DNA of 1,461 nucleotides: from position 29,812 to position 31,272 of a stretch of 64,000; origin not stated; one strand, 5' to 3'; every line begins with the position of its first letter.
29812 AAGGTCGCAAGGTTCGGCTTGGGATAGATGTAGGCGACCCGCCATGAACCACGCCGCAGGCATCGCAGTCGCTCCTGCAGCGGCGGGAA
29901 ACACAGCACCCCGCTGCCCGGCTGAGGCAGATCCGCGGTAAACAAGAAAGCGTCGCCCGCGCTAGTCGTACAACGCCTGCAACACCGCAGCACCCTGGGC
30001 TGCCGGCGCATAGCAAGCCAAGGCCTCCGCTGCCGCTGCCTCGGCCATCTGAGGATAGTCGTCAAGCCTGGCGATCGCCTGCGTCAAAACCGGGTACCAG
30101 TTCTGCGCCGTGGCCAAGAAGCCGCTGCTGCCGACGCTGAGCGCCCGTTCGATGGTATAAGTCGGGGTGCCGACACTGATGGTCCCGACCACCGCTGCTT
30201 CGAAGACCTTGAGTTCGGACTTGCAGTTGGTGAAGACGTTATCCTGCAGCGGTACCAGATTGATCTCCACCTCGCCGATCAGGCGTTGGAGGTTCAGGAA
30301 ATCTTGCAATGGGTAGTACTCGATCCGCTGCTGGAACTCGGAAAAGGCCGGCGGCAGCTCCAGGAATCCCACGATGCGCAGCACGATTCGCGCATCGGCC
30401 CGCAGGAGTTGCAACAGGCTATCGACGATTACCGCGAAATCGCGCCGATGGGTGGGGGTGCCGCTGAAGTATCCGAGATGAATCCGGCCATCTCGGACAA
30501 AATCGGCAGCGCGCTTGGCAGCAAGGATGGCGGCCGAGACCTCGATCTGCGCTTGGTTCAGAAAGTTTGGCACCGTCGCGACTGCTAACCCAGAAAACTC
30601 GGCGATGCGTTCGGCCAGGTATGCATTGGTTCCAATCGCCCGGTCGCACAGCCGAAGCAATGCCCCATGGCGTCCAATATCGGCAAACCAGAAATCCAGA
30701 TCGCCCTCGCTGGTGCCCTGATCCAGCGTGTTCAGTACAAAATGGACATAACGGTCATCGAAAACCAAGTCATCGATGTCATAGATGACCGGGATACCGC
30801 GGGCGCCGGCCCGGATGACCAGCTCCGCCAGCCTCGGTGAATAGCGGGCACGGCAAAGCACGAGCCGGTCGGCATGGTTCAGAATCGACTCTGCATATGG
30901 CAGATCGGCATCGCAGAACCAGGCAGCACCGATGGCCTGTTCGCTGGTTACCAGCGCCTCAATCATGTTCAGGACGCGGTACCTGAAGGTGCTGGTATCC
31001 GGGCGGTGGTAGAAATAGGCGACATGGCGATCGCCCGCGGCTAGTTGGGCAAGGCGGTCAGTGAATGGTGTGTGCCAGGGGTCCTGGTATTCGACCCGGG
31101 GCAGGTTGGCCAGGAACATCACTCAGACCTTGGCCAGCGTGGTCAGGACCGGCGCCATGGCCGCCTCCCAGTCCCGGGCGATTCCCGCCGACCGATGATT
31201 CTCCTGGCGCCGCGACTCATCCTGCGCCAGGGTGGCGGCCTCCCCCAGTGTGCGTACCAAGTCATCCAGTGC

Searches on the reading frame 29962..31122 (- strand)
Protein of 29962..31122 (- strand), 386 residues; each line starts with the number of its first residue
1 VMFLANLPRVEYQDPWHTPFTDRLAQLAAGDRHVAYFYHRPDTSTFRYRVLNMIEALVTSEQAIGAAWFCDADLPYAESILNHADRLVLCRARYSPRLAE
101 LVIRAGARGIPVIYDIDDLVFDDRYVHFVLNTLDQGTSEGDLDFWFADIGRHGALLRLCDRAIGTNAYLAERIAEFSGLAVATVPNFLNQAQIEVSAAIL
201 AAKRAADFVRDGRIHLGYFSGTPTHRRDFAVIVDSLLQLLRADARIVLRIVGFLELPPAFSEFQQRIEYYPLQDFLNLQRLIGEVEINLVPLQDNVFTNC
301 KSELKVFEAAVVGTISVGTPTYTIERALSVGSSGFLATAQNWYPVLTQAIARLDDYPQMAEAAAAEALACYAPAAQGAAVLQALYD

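Call 4: search_protein_families(library=pfam, proteins=[window:29962-31122:-], max_evalue=0.01)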
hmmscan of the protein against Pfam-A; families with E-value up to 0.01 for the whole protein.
window:29962-31122:- (386 aa): 1 family
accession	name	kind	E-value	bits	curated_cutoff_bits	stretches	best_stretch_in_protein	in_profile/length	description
PF13692.12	Glyco_trans_1_4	-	0.00033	21.4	27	1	224-353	11-139/142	Glycosyl transferases group 1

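Call 5: search_protein_families(library=ncbifam, proteins=[window:29962-31122:-], max_evalue=0.01)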
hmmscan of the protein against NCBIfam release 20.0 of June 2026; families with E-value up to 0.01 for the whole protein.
window:29962-31122:- (386 aa): 0 families
